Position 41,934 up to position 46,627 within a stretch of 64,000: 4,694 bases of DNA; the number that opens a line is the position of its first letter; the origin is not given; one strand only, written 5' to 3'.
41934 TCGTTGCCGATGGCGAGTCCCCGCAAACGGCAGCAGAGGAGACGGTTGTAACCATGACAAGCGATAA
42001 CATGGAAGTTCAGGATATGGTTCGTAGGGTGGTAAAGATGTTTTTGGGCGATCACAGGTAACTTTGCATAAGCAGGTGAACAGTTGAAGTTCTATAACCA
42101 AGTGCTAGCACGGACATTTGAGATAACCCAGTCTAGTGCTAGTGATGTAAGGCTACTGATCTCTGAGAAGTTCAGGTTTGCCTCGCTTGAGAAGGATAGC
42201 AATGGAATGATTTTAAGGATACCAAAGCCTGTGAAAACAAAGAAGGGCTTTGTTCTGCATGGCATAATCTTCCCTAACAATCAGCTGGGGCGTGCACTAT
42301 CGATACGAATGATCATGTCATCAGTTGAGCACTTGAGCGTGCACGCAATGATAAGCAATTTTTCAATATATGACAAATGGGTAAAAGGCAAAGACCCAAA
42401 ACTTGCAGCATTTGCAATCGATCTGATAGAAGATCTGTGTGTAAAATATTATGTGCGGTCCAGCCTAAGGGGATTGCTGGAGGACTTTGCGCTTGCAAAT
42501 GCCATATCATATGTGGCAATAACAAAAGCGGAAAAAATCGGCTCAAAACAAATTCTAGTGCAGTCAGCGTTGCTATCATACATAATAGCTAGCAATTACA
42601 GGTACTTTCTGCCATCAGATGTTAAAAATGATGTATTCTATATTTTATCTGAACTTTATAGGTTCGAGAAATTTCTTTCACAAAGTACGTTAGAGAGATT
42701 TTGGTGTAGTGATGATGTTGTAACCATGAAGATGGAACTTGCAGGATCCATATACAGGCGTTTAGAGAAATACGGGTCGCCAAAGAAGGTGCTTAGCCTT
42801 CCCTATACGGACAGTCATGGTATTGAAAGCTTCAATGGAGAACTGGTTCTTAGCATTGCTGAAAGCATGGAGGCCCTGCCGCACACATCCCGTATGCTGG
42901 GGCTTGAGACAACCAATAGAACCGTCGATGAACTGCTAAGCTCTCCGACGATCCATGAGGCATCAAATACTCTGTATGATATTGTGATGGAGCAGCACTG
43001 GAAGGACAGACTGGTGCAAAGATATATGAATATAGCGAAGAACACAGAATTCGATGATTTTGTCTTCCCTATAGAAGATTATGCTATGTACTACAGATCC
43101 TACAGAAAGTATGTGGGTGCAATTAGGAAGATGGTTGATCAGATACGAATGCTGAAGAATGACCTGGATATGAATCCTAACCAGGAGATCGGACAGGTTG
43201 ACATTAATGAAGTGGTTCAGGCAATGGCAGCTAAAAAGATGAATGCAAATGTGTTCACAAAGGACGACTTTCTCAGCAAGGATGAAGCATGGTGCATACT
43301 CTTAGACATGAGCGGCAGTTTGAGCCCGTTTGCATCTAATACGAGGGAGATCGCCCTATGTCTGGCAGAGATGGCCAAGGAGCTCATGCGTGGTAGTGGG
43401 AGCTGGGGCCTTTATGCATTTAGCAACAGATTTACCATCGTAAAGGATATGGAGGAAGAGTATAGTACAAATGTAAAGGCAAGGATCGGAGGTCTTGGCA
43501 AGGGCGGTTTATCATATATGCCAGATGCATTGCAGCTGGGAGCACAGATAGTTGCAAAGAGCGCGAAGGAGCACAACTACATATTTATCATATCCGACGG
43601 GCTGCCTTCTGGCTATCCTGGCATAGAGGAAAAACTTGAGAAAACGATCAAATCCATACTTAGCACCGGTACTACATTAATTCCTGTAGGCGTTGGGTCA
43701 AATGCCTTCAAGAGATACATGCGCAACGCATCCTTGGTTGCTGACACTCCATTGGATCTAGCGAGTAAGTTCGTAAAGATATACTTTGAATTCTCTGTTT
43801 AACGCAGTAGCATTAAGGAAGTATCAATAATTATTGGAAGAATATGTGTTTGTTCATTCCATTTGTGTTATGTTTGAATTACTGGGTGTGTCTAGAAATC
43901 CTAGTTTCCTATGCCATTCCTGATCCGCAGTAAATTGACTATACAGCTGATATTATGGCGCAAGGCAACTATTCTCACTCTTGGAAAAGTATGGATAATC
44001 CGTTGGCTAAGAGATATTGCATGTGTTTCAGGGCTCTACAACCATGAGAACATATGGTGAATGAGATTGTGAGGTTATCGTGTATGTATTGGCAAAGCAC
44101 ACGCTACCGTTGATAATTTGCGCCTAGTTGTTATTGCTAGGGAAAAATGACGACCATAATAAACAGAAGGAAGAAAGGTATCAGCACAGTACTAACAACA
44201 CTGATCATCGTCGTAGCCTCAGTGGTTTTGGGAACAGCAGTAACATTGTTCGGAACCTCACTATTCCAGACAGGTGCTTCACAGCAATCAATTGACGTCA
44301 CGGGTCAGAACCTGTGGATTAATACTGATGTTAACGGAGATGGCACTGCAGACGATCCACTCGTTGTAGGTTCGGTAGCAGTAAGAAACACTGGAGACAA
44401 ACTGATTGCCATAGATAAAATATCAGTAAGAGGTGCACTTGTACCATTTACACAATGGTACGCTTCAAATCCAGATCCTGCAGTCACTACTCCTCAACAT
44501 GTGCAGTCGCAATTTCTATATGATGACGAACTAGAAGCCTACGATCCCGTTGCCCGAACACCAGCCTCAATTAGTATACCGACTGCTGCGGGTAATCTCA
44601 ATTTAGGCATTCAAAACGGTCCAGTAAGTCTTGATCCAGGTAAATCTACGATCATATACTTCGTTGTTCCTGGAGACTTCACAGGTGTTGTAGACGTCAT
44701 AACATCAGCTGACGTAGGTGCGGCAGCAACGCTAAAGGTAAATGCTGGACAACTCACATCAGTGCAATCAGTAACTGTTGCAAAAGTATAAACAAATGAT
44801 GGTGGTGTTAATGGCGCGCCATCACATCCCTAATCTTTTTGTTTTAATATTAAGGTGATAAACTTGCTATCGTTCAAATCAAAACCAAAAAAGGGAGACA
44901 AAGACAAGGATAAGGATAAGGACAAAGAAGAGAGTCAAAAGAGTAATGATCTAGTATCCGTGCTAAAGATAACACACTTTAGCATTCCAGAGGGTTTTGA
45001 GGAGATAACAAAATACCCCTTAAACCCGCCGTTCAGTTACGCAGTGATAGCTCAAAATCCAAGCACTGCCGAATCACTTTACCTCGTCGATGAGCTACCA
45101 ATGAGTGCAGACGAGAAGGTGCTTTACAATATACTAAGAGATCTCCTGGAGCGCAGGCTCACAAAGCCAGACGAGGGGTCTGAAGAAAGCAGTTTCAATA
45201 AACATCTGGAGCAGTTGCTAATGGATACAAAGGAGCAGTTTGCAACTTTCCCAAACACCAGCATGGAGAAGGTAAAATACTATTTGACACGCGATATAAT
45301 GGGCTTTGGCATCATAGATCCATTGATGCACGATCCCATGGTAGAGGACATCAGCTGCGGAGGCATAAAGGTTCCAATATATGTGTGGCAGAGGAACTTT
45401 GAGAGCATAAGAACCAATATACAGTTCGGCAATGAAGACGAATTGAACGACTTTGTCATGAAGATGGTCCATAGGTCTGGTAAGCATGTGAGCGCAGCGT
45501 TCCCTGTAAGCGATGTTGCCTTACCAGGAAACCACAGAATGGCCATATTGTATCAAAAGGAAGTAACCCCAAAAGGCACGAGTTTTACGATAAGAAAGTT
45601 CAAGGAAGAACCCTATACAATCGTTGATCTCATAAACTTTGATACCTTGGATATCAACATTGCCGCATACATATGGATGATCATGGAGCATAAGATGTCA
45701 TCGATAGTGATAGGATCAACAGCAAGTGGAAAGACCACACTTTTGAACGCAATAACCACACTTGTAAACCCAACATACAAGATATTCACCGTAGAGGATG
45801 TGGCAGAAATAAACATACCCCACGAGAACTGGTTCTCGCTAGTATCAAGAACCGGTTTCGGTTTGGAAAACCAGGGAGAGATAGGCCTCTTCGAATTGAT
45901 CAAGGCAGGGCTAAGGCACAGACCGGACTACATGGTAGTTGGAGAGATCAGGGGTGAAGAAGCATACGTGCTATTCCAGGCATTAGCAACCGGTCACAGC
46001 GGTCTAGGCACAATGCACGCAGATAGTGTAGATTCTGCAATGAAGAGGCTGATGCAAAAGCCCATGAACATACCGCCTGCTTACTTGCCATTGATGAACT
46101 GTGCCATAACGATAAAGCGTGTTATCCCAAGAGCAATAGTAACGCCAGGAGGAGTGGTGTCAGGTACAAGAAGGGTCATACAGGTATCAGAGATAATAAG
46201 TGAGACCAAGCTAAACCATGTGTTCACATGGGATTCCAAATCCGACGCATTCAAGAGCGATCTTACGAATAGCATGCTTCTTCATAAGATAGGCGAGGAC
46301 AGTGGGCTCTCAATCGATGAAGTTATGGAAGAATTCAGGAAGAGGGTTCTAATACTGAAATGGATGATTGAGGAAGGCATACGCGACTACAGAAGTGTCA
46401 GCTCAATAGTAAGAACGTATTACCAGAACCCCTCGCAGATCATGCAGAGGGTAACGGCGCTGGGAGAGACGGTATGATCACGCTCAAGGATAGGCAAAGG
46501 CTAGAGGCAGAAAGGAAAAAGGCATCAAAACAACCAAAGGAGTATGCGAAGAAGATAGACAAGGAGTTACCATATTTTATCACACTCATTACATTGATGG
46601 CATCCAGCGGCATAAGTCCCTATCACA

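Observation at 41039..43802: AAA_5 (MoxR/CbbQ-type) ATPase + VWA pair wedged between the two pilin operons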

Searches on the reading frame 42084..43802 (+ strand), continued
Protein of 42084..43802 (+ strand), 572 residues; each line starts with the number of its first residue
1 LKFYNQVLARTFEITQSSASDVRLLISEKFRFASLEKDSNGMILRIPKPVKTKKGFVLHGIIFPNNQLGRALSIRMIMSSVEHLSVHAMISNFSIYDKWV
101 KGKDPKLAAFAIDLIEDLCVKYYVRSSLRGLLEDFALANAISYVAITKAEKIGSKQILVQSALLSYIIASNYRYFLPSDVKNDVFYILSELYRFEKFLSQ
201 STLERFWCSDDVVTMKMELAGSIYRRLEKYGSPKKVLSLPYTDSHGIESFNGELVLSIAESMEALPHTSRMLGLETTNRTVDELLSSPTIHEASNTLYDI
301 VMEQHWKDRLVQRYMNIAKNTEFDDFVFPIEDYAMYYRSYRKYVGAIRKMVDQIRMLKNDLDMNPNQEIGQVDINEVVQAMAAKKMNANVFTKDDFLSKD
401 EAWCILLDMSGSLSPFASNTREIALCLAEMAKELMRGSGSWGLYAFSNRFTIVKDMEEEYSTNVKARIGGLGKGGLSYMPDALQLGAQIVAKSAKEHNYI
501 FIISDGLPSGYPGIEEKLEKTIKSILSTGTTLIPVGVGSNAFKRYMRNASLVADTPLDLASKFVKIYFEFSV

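Call 56: fold_search(model_id=the predicted structure, library=pdb)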
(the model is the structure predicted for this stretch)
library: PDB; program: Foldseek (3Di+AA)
matches with E <= 10: 779; with E <= 0.001: 67
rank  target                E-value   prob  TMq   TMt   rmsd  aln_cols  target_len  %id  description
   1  9qh6_G                2.4e-07  1.00  0.30  0.56   6.6       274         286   16  NorQ in complex with NorD VWA domain from Paracoccus denitrificans (released 2026-03-25)
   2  9qhg_G                2.5e-07  1.00  0.29  0.65   6.7       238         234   20  NorQD complex state 4 from Jhaorihella thermophila (released 2026-03-25)
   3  9qhe_G                2.7e-07  1.00  0.28  0.61   7.0       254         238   17  NorQD complex state 2 from Jhaorihella thermophila (released 2026-03-25)
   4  9qh8_G                3.2e-07  1.00  0.31  0.65   6.5       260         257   18  reduced NorQ-NorD VWA domain complex from Paracoccus denitrificans (released 2026-03-25)
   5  9qhd_G                6.3e-07  1.00  0.28  0.57   6.8       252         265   18  NorQD complex state 1 from Jhaorihella thermophila (released 2026-03-25)
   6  8ql1_C                1.8e-06  1.00  0.31  0.66   4.4       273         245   10  Crystal structure of the human MDN1-MIDAS/NLE1-UBL complex (released 2025-04-09)
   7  8ql1_G                4.8e-06  1.00  0.30  0.66   4.0       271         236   10  Crystal structure of the human MDN1-MIDAS/NLE1-UBL complex (released 2025-04-09)
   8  6qt8                  1.3e-05  1.00  0.28  0.51   8.6       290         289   13  Crystal structure of Rea1-MIDAS domain from Chaetomium thermophilum (released 2019-08-07)
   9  7n1o                  2.1e-05  1.00  0.25  0.52   6.1       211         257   19  The von Willebrand factor A domain of human capillary morphogenesis gene II, flexibly fused to the 1TEL crystallization  (released 2021-06-09)
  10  6qtb_A                2.3e-05  1.00  0.27  0.55   5.9       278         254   13  Crystal structure of Rea1-MIDAS/Ytm1-UBL complex from Chaetomium thermophilum (released 2019-08-07)
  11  8ql1_A                2.6e-05  1.00  0.31  0.66   3.9       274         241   10  Crystal structure of the human MDN1-MIDAS/NLE1-UBL complex (released 2025-04-09)
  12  9doc                  3.0e-05  1.00  0.27  0.54   7.5       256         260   16  The von Willebrand factor A domain of human capillary morphogenesis gene II, flexibly fused to the 1TEL crystallization  (released 2024-11-06)
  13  8ft8                  4.3e-05  1.00  0.26  0.54   5.2       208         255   19  The von Willebrand factor A domain of human capillary morphogenesis gene II, flexibly fused to the 1TEL crystallization  (released 2023-03-01)
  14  6qta_A                4.5e-05  1.00  0.24  0.48   9.8       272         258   13  Crystal structure of Rea1-MIDAS/Rsa4-UBL complex from Chaetomium thermophilum (released 2019-08-07)
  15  3n2n_A                4.9e-05  1.00  0.25  0.70   3.3       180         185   18  The Crystal Structure of Tumor Endothelial Marker 8 (TEM8) extracellular domain (released 2011-01-05)
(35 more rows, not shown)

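Call 66: search_protein_families(library=ncbifam, proteins=[L067:11897-12793:+, L067:12840-14171:-, L067:14543-15355:-, L067:15312-15737:-, L067:15734-16768:-, L067:16774-18312:-, L067:18317-19897:-, L067:19900-20358:-, L067:20346-21176:-], max_evalue=0.001)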
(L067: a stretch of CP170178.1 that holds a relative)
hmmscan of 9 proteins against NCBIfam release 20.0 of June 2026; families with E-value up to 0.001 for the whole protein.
L067:11897-12793:+ (298 aa): 6 families
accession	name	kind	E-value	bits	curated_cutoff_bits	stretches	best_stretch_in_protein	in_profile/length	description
NF041141.1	tran_reg_TrmBL2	equivalog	1.6e-06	27.9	530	1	44-200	13-172/264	HTH-type transcriptional regulator TrmBL2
NF047390.1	TransRegTrmBL1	equivalog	2.7e-06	26.6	650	1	38-189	6-149/341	HTH-type sugar sensing transcriptional regulator TrmBL1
TIGR01884.1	cas_HTH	subfamily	1.1e-05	25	60.2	1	32-102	125-195/202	CRISPR-associated CARF protein Csa3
NF047392.1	TransRegTrmBHalo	equivalog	8.6e-05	21.7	500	1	36-128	7-99/349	HTH-type sugar sensing transcriptional regulator TrmB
NF007339.0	PRK09834.1-1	equivalog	0.0005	19.4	299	1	48-94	23-70/271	DNA-binding transcriptional regulator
NF053606.1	Sta1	subfamily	0.00076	19.5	80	0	35-93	6-64/100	Sta1 family transcriptional regulator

L067:12840-14171:- (443 aa): 1 family
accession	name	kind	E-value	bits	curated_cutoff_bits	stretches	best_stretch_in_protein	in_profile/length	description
NF047494.1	Lepto_SBBP_lipo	equivalog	1.4e-07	30.6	400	2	131-319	163-375/466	SBBP repeat beta-propeller lipoprotein, LipL53 family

L067:14543-15355:- (270 aa): 0 families

L067:15312-15737:- (141 aa): 0 families

L067:15734-16768:- (344 aa): 0 families

L067:16774-18312:- (512 aa): 5 families
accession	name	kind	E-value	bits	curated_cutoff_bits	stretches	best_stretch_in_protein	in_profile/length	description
NF053673.1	bindosome_BasF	exception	5.7e-32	111.1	1300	1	21-433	194-578/656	bindosome assembly system membrane anchoring protein BasF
NF046075.1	UpsF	equivalog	1.8e-30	106.2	400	1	19-430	76-443/484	membrane pilin protein UpsF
NF004705.1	PRK06041.1-3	equivalog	8.6e-18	64.5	400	1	90-498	64-463/465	archaellar assembly protein ArlJ/FlaJ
NF004704.2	PRK06041.1-2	equivalog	7.4e-17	61.2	550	1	21-493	68-550/555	archaellar assembly protein ArlJ/FlaJ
NF004703.2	PRK06041.1-1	equivalog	6.1e-10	38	570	1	86-436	93-435/525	archaellar assembly protein ArlJ/FlaJ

L067:18317-19897:- (526 aa): 25 families
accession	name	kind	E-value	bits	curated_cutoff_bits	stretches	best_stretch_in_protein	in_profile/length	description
NF058587.1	archaellum_moto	equivalog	2.1e-103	346.9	550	1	54-509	44-515/527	archaellum flagellar ATPase motor FlaI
NF053672.1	bindosome_BasE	exception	4.4e-68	230.3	1000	1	40-508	41-504/512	bindosome assembly system ATPase subunit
TIGR03819.1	heli_sec_ATPase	hypoth_equivalog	6.8e-47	160.3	373.15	1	126-390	37-298/340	TadA family conjugal transfer-associated ATPase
TIGR02788.1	VirB11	equivalog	6.3e-35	120.7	249.95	2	253-391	126-264/308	P-type DNA transfer ATPase VirB11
TIGR02782.1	TrbB_P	equivalog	9.2e-29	100.7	304.55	1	160-392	27-255/303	P-type conjugative transfer ATPase TrbB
NF010475.0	PRK13900.1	equivalog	1.2e-24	87.1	389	1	256-400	146-290/333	type IV secretion system ATPase VirB11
NF010469.0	PRK13894.1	subfamily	6.4e-23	81.6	508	1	134-406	19-284/320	conjugal transfer ATPase TrbB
NF010407.0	PRK13833.1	subfamily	1.6e-20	73.8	499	1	190-394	65-264/323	conjugal transfer protein TrbB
NF010425.0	PRK13851.1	equivalog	2.7e-17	62.7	461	1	253-379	145-270/344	type IV secretion system protein VirB11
NF041000.1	ATPase_ComGA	equivalog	5.7e-17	61.6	300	1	272-391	130-244/267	competence type IV pilus ATPase ComGA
TIGR02538.1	type_IV_pilB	equivalog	6.9e-14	51.4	675.65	1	273-391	319-431/564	type IV-A pilus assembly ATPase PilB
TIGR02533.1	type_II_gspE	equivalog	6.5e-13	48.2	630.25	1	265-390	238-357/486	type II secretion system ATPase GspE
TIGR02525.1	plasmid_TraJ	equivalog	1.2e-11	44.2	368.3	1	265-415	145-300/372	plasmid transfer ATPase TraJ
NF007755.0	PRK10436.1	equivalog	1.8e-11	43.4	617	1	268-400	217-341/465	type II secretion system protein GspE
TIGR01420.1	pilT_fam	subfamily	3e-11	43.1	319.1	1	268-390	119-240/343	PilT/PilU family type 4a pilus ATPase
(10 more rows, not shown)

L067:19900-20358:- (152 aa): 0 families

L067:20346-21176:- (276 aa): 0 families

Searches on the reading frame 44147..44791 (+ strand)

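Call 3: search_protein_families(library=pfam, proteins=[window:44147-44791:+], max_evalue=0.01)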
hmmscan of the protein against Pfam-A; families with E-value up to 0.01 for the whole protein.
window:44147-44791:+ (214 aa): 0 families

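Call 4: search_protein_families(library=ncbifam, proteins=[window:44147-44791:+], max_evalue=0.01)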
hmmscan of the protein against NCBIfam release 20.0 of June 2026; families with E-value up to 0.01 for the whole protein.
window:44147-44791:+ (214 aa): 1 family
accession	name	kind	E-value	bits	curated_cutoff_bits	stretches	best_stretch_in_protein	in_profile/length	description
NF046073.1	UpsA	equivalog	2.3e-05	24.6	130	1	9-108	1-87/136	pilin subunit UpsA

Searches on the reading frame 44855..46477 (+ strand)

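Call 3: search_protein_families(library=pfam, proteins=[window:44855-46477:+], max_evalue=0.01)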
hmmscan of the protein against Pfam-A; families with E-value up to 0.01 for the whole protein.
window:44855-46477:+ (540 aa): 4 families
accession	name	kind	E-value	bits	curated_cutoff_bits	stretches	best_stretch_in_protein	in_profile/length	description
PF00437.27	T2SSE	-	2.1e-34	119.2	24.9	1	186-401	36-257/370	Type II/IV secretion system protein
PF23989.1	PilB3_C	-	1e-08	35.6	27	1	471-535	8-72/83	PilB3-like, C-terminal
PF13555.12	AAA_29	-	0.00013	22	27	1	277-309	20-51/61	P-loop containing region of AAA domain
PF23990.1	PilB3_N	-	0.0059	17.1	27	0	40-70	59-89/101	PilB3-like, N-terminal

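Call 4: search_protein_families(library=ncbifam, proteins=[window:44855-46477:+], max_evalue=0.01)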
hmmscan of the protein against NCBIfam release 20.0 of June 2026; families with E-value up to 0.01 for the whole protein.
window:44855-46477:+ (540 aa): 23 families
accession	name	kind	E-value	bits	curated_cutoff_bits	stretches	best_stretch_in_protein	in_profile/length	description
NF058587.1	archaellum_moto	equivalog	2.1e-113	379.9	550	1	20-525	20-520/527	archaellum flagellar ATPase motor FlaI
NF053672.1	bindosome_BasE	exception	7.4e-70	236.1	1000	1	74-525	62-510/512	bindosome assembly system ATPase subunit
TIGR03819.1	heli_sec_ATPase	hypoth_equivalog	6.7e-51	173.5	373.15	1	130-399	31-297/340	TadA family conjugal transfer-associated ATPase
TIGR02788.1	VirB11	equivalog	1.1e-35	123.2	249.95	2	268-402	132-265/308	P-type DNA transfer ATPase VirB11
TIGR02782.1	TrbB_P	equivalog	3.3e-29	102.1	304.55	1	196-401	53-254/303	P-type conjugative transfer ATPase TrbB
NF010469.0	PRK13894.1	subfamily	3.2e-26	92.5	508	1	137-417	12-285/320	conjugal transfer ATPase TrbB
NF010475.0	PRK13900.1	equivalog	1.3e-25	90.2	389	1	268-409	148-293/333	type IV secretion system ATPase VirB11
NF010407.0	PRK13833.1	subfamily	5e-22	78.7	499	1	220-401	85-261/323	conjugal transfer protein TrbB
NF010425.0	PRK13851.1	equivalog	4.5e-19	68.5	461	1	269-400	151-281/344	type IV secretion system protein VirB11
NF041000.1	ATPase_ComGA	equivalog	2e-18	66.3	300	1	283-424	131-265/267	competence type IV pilus ATPase ComGA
TIGR01420.1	pilT_fam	subfamily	7.7e-15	54.9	319.1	1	276-401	118-241/343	PilT/PilU family type 4a pilus ATPase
TIGR02538.1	type_IV_pilB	equivalog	5.5e-14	51.7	675.65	1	284-408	320-436/564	type IV-A pilus assembly ATPase PilB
TIGR02533.1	type_II_gspE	equivalog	1.5e-13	50.3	630.25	1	283-401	246-358/486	type II secretion system ATPase GspE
NF007755.0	PRK10436.1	equivalog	4.3e-13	48.7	617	1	283-406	222-337/465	type II secretion system protein GspE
TIGR02525.1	plasmid_TraJ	equivalog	2.1e-12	46.7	368.3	1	283-402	152-272/372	plasmid transfer ATPase TraJ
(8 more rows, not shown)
